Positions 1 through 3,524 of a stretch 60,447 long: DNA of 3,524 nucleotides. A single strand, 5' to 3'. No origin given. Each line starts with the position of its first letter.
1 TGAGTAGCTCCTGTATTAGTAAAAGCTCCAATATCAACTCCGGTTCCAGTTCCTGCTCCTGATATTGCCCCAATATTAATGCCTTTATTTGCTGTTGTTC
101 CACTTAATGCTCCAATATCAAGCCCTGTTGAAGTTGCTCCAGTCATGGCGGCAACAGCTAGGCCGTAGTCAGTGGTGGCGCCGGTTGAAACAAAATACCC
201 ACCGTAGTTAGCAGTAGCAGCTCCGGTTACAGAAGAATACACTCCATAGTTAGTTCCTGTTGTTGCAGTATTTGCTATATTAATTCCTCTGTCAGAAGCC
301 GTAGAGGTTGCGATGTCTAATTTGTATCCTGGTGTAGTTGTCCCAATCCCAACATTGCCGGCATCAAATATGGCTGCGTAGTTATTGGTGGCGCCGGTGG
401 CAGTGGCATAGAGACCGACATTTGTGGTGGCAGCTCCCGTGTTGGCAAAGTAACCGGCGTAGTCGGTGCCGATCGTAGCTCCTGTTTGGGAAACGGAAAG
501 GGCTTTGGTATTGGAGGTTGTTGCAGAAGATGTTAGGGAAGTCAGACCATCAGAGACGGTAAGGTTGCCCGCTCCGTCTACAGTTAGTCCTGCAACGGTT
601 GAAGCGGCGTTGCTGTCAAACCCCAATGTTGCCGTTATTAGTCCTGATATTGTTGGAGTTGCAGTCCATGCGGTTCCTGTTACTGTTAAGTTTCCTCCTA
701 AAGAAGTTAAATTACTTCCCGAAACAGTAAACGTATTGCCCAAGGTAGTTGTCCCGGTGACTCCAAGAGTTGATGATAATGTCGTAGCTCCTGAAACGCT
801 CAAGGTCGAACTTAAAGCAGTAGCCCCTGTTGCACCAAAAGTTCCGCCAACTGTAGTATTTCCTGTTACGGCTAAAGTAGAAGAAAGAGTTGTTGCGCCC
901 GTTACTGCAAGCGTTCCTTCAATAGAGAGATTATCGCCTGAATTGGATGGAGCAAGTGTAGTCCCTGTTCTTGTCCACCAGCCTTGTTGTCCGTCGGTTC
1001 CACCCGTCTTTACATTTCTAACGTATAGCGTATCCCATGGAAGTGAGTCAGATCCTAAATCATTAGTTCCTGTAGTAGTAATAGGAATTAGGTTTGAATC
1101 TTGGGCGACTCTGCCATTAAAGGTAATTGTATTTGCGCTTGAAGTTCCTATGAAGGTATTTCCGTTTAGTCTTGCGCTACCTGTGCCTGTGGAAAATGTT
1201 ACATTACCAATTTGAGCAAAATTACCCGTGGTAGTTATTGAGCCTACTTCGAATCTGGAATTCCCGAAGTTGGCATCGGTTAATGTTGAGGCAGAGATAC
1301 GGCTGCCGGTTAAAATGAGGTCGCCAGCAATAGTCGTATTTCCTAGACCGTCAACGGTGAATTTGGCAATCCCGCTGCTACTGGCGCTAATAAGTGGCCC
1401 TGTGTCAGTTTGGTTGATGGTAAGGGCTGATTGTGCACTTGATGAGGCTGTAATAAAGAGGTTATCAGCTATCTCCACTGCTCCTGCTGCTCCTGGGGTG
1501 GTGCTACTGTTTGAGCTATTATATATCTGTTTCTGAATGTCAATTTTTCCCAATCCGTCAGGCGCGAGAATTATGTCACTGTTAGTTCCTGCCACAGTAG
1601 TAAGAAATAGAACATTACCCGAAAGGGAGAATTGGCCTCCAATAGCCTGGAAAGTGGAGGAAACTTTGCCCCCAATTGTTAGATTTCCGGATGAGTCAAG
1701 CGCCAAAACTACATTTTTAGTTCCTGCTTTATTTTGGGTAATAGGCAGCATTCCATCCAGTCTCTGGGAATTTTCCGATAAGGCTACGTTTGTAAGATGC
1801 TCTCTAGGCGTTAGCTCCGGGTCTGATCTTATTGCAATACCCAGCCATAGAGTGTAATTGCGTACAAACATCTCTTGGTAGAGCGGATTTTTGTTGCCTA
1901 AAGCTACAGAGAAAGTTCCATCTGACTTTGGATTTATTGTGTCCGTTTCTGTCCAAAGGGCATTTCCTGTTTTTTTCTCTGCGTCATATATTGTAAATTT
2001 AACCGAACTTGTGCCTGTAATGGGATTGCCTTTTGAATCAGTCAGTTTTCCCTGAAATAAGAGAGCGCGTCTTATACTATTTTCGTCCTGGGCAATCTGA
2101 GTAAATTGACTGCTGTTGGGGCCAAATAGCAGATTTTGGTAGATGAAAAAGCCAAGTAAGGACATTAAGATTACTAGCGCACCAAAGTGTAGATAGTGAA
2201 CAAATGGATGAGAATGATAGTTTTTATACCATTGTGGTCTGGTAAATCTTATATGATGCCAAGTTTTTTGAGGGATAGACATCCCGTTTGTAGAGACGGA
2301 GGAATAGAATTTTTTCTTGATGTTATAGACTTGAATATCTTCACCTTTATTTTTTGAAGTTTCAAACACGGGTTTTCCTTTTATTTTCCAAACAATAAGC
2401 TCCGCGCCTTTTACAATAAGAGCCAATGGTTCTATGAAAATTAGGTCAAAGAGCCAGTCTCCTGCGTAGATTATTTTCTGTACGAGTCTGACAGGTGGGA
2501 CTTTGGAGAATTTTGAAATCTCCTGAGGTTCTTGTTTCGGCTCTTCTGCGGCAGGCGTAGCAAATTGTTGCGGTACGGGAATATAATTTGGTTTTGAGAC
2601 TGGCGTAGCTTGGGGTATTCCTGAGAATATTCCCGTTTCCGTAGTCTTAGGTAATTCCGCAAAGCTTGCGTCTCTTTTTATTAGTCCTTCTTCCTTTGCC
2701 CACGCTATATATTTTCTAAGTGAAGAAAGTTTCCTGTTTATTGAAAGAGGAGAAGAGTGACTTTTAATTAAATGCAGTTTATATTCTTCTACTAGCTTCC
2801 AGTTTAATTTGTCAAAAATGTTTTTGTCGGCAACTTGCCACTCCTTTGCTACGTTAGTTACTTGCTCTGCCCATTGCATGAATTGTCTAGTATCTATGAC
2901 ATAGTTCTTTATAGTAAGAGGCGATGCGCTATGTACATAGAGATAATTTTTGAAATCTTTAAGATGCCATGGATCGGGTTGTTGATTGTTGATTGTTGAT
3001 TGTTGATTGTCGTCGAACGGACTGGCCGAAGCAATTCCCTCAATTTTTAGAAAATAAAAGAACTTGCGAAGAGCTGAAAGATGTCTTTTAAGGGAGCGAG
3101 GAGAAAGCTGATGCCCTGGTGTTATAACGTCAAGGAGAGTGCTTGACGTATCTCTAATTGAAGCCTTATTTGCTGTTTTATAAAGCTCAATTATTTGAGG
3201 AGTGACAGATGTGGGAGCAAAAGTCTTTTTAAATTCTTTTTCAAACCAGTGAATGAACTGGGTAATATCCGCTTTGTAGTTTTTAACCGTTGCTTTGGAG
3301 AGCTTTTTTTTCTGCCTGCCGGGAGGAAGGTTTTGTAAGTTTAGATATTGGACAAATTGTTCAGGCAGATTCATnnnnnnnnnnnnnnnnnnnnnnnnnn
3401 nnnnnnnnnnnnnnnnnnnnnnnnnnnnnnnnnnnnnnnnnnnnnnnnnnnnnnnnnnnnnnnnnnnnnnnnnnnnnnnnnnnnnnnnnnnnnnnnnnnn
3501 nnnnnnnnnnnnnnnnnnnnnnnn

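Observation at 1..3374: Unlisted >1,100-aa ORF fuses two recombinase core-binding (SAM-like) domains to a TM helix and a tail-fibre-like surface region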

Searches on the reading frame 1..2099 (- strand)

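Call 23: search_protein_families(library=pfam, proteins=[window:1-2090:-], max_evalue=10)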
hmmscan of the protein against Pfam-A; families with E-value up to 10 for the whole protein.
window:1-2090:- (696 aa): 2 families
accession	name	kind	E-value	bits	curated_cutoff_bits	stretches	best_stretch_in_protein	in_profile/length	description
PF19869.4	DUF6342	-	0.013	16.2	25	1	107-145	55-92/99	Family of unknown function (DUF6342)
PF06153.16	CdAMP_rec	-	0.28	11.8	27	1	275-310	20-55/109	Cyclic-di-AMP receptor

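Call 41: search_protein_families(library=phrogs, proteins=[window:1-2090:-], max_evalue=0.01)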
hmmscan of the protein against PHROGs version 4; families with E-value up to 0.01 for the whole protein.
window:1-2090:- (696 aa): 0 families

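Call 42: search_protein_families(library=ncbifam, proteins=[window:1-2090:-], max_evalue=0.1)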
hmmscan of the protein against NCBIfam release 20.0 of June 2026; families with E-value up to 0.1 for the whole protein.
window:1-2090:- (696 aa): 0 families

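Call 48: find_homologous_proteins(query=window:1-2099:-, max_evalue=0.001)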
Query window:1-2099:- (699 aa): 525 proteins with E <= 0.001 among 8000 candidates; the best 120 are listed.
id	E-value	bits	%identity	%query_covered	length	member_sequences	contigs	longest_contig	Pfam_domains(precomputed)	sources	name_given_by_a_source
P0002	1.7e-192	659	78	58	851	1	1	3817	PF13495.13,PF13102.13,PF02899.24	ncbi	ncbi:MAG: site-specific integrase, partial [Candidatus Levyibacteriota bacterium]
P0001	2.1e-184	633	80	53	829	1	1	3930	PF13495.13,PF13102.13,PF02899.24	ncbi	ncbi:MAG: site-specific integrase, partial [Candidatus Levyibacteriota bacterium]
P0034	5.9e-75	271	37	84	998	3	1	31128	PF13495.13,PF02899.24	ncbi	ncbi:MAG: hypothetical protein COY68_00490, partial [Candidatus Levybacteria bacterium CG_4_10_14_0_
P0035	5.4e-69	251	53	36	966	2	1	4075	PF13495.13,PF02899.24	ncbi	ncbi:MAG: hypothetical protein COW87_03830, partial [Candidatus Levybacteria bacterium CG22_combo_CG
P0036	3.5e-67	245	51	39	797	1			PF13495.13,PF13102.13,PF02899.24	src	-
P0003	6.0e-67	245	44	63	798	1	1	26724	PF13495.13,PF13102.13,PF02899.24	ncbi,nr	ncbi:MAG: site-specific integrase, partial [Candidatus Levybacteria bacterium]|nr:site-specific inte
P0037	7.9e-66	241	43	51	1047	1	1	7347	PF13495.13,PF13884.12,PF02899.24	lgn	-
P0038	5.9e-65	238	52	36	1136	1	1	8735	PF13495.13,PF02899.24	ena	-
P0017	5.9e-64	235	48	38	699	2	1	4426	PF13495.13,PF02899.24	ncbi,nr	ncbi:MAG TPA: site-specific integrase, partial [Candidatus Saccharimonadales bacterium]|nr:site-spec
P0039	4.5e-62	228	49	41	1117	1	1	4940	PF11962.14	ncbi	-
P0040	9.6e-58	214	48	36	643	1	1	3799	PF13495.13,PF13102.13,PF02899.24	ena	-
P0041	1.3e-56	210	45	39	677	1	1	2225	PF13495.13,PF13102.13,PF02899.24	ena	-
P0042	6.7e-46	175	43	36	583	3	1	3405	-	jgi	-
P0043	1.7e-44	170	56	14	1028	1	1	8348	PF13884.12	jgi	jgi:hypothetical protein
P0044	3.2e-42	163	47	12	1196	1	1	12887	PF13884.12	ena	-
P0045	5.1e-37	146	47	12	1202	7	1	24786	PF13884.12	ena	-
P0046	3.2e-36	143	28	67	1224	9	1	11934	PF13495.13,PF02899.24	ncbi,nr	ncbi:MAG: hypothetical protein UW42_C0023G0001 [Candidatus Collierbacteria bacterium GW2011_GWB1_44_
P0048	2.1e-31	127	49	18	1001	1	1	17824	PF13884.12,PF03448.23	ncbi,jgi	jgi:hypothetical protein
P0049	3.1e-31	127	56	14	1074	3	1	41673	PF13884.12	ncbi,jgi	jgi:hypothetical protein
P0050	1.3e-29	121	70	12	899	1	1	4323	PF13884.12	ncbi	-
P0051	2.9e-27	113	57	14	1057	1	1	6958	PF13884.12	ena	-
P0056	1.3e-25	108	38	33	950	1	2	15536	PF13884.12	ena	-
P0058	5.9e-25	106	50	12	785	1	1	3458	PF13884.12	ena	-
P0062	4.9e-24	103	63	13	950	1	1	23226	PF13884.12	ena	-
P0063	6.4e-24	102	63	13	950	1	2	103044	PF13884.12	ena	-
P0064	6.4e-24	102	63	13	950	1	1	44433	PF13884.12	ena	-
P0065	1.3e-23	101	63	13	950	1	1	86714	PF13884.12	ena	-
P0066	1.3e-23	101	63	13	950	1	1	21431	PF13884.12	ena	-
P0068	1.1e-22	98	38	33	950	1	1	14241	PF13884.12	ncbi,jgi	jgi:hypothetical protein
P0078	3.9e-19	87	50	14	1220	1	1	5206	PF13884.12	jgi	jgi:hypothetical protein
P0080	2.4e-18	84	63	13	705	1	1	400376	PF13884.12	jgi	-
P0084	9.7e-18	82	51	12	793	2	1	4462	PF13884.12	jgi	jgi:hypothetical protein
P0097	2.8e-16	77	44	19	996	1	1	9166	PF00754.32,PF13884.12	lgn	-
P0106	5.2e-15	73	61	13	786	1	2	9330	PF13884.12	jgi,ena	jgi:hypothetical protein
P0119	5.5e-14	70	40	24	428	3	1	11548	PF00376.30,PF13411.13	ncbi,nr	ncbi:MerR family transcriptional regulator, partial [Candidatus Parcubacteria bacterium]|nr:MerR fam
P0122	1.0e-13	69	49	16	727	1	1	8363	PF12728.14,PF00376.30,PF13411.13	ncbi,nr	ncbi:MAG: MerR family DNA-binding transcriptional regulator, partial [Candidatus Daviesbacteria bact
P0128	2.7e-13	67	49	16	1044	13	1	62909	PF13884.12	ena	-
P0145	1.4e-12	65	-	-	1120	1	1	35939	PF13884.12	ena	-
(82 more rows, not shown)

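Call 52: find_encoding_contigs(protein=P0122, flank=10000, max_places=4)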
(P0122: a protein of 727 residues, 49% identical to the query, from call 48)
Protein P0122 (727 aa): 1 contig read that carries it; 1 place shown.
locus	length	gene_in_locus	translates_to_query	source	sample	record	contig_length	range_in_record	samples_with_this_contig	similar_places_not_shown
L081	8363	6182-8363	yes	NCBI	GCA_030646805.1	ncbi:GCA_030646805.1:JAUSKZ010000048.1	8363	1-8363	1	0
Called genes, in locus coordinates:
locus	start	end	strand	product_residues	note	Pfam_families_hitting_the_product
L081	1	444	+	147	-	?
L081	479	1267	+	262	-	-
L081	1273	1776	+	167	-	-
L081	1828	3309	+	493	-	PF00006:ATP-synt_ab, PF00306:ATP-synt_ab_C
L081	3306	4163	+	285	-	PF00231:ATP-synt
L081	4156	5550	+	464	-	PF00006:ATP-synt_ab, PF22919:ATP-synt_VA_C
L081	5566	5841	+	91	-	PF02823:ATP-synt_DE_N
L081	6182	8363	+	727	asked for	PF00376:MerR, PF12728:HTH_17 (weak), PF13411:MerR_1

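Call 53: find_encoding_contigs(protein=P0119, flank=10000, max_places=4)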
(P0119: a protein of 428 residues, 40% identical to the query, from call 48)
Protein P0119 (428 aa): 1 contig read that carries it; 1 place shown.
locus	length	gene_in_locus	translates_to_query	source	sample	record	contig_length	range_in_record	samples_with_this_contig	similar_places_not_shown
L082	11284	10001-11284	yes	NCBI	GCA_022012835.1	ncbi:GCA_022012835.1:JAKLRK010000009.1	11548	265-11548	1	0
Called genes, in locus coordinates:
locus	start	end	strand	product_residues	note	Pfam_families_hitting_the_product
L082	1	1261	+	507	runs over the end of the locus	PF01131:Topoisom_bac, PF01396:Zn_ribbon_Top1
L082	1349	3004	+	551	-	PF06418:CTP_synth_N, PF00117:GATase, PF07722:Peptidase_C26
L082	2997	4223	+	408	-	PF01467:CTP_transf_like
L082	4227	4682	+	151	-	PF11969:DcpS_C, PF01230:HIT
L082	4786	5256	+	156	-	PF00383:dCMP_cyt_deam_1, PF14437:MafB19-deam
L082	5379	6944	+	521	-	PF04208:MtrA, PF00303:Thymidylat_synt, PF14251:PterinBD-DUF4346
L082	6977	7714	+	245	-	PF00318:Ribosomal_S2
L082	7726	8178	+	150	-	PF25025:EF-Ts_N (faint), PF00889:EF_TS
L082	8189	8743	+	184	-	PF01765:RRF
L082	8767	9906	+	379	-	PF02163:Peptidase_M50, PF17820:PDZ_6 (faint)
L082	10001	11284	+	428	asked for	PF00376:MerR (weak), PF13411:MerR_1 (faint)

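Call 72: list_cluster_members(proteins=[P0286, P0405, P0276, P0345, P0298, P0333, P0283, P0327, P0349, P0046])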
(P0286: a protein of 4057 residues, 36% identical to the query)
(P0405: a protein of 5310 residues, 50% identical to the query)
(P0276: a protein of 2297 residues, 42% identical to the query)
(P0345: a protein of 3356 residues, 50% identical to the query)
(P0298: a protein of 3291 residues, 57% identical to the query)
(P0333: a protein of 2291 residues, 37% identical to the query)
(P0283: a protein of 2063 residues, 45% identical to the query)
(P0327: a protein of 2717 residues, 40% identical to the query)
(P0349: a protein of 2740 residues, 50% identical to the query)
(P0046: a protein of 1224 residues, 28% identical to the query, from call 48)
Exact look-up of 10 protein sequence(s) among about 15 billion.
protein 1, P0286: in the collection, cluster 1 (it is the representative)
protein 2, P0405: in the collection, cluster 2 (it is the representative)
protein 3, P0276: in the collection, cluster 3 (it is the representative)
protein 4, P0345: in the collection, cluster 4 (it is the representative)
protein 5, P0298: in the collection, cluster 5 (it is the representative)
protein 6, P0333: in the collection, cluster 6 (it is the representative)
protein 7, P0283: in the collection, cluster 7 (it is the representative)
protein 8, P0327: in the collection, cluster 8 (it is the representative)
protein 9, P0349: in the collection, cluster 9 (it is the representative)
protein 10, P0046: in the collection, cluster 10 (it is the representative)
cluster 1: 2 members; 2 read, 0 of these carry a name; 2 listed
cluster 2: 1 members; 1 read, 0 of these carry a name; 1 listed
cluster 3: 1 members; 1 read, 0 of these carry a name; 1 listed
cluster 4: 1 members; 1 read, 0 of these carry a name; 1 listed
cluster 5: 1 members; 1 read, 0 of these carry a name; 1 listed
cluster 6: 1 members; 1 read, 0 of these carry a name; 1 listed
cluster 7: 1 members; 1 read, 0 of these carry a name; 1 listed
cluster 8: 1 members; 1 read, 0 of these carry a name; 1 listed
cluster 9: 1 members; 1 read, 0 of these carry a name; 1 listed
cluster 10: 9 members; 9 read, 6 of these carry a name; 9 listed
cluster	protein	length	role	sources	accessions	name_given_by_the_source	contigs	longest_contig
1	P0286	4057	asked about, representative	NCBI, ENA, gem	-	-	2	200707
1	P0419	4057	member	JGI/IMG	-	-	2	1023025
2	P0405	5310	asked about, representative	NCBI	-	-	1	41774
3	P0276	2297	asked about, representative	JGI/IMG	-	-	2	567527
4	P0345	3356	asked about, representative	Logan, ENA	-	-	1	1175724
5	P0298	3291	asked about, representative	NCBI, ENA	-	-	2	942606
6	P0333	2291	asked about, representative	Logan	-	-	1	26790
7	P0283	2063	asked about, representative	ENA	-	-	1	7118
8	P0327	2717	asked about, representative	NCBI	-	-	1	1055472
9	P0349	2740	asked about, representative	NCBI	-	-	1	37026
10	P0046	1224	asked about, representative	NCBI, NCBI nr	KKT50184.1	MAG: hypothetical protein UW42_C0023G0001 [Candidatus Collierbacteria bacterium ...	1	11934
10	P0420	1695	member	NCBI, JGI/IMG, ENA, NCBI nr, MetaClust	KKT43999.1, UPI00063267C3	MAG: Phage related tail fiber protein [Candidatus Collierbacteria bacterium ... | status=active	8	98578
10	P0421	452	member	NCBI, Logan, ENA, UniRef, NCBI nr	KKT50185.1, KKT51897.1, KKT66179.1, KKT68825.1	MAG: hypothetical protein UW64_C0009G0037 [Microgenomates group bacterium ... | Peptidase S74 domain-containing protein n=1 Tax=Candidatus Collierbacteria bacterium ... | MAG: hypothetical protein UW42_C0023G0002 [Candidatus Collierbacteria bacterium ...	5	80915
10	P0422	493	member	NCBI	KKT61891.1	MAG: hypothetical protein UW56_C0016G0025, partial [Candidatus Collierbacteria bacterium ...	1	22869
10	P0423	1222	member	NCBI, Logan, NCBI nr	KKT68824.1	MAG: hypothetical protein UW64_C0009G0036 [Microgenomates group bacterium ...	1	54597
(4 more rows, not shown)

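Call 84: find_encoding_contigs(protein=P0046, flank=6000, max_places=4)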
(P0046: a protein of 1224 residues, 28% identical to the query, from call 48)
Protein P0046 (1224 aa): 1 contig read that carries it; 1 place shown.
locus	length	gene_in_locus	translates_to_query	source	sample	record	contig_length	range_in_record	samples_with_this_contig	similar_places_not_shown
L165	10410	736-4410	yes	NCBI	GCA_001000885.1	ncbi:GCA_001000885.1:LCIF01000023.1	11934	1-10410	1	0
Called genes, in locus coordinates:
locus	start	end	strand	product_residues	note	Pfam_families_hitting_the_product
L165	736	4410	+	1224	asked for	PF13495:Phage_int_SAM_4 (faint), PF02899:Phage_int_SAM_1 (weak)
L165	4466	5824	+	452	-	PF13884:Peptidase_S74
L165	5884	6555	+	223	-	-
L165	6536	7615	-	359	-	PF01018:GTP1_OBG, PF03193:RsgA_GTPase (faint), PF02421:FeoB_N, PF01926:MMR_HSR1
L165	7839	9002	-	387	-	PF01476:LysM, PF23473:LysM3_LYK4_5 (faint), PF01476:LysM, PF01551:Peptidase_M23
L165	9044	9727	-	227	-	-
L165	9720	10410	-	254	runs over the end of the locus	PF05050:Methyltransf_21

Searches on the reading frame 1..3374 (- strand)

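Call 3: search_protein_families(library=pfam, proteins=[window:1-3374:-], max_evalue=1)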
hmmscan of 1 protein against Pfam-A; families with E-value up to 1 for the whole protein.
window:1-3374:- (1124 aa): 6 families
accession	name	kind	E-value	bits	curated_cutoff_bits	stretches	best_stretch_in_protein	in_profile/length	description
PF02899.23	Phage_int_SAM_1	-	7.5e-16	58.6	22.3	2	138-230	1-83/83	Phage integrase, N-terminal SAM-like domain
PF13102.12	Phage_int_SAM_5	-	3e-09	37.6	22.3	1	187-236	43-92/98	Phage integrase SAM-like domain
PF13495.12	Phage_int_SAM_4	-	3.8e-08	34.1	27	2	138-227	2-79/85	Phage integrase, N-terminal SAM-like domain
PF19869.4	DUF6342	-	0.034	14.8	25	1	535-573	55-92/99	Family of unknown function (DUF6342)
PF21400.3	Ndc10_N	-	0.16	12.7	23.8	0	24-47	10-33/119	Ndc10 N-terminal domain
PF06153.16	CdAMP_rec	-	0.88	10.3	27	0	703-738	20-55/109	Cyclic-di-AMP receptor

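Call 4: search_protein_families(library=ncbifam, proteins=[window:1-3374:-], max_evalue=1)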
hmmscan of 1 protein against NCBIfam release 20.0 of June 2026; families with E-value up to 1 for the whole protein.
window:1-3374:- (1124 aa): 6 families
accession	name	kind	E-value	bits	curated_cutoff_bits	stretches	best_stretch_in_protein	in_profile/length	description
TIGR02224.1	recomb_XerC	equivalog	2.9e-19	69.6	335.15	2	140-236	2-90/295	tyrosine recombinase XerC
TIGR02225.1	recomb_XerD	equivalog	3.2e-16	59.5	329.6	2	22-135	10-103/290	site-specific tyrosine recombinase XerD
NF001399.0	PRK00283.1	subfamily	2.1e-13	50.2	279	2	22-140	19-118/300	tyrosine recombinase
NF003462.0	PRK05084.1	equivalog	5.9e-10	38.4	267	2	131-220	14-114/360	tyrosine recombinase XerS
NF040815.2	recomb_XerA_Arch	equivalog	4.3e-07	29.8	220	2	140-237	2-82/263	site-specific tyrosine recombinase/integron integrase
NF002331.0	PRK01287.1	subfamily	0.00029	19.9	371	1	20-111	37-116/365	site-specific tyrosine recombinase XerC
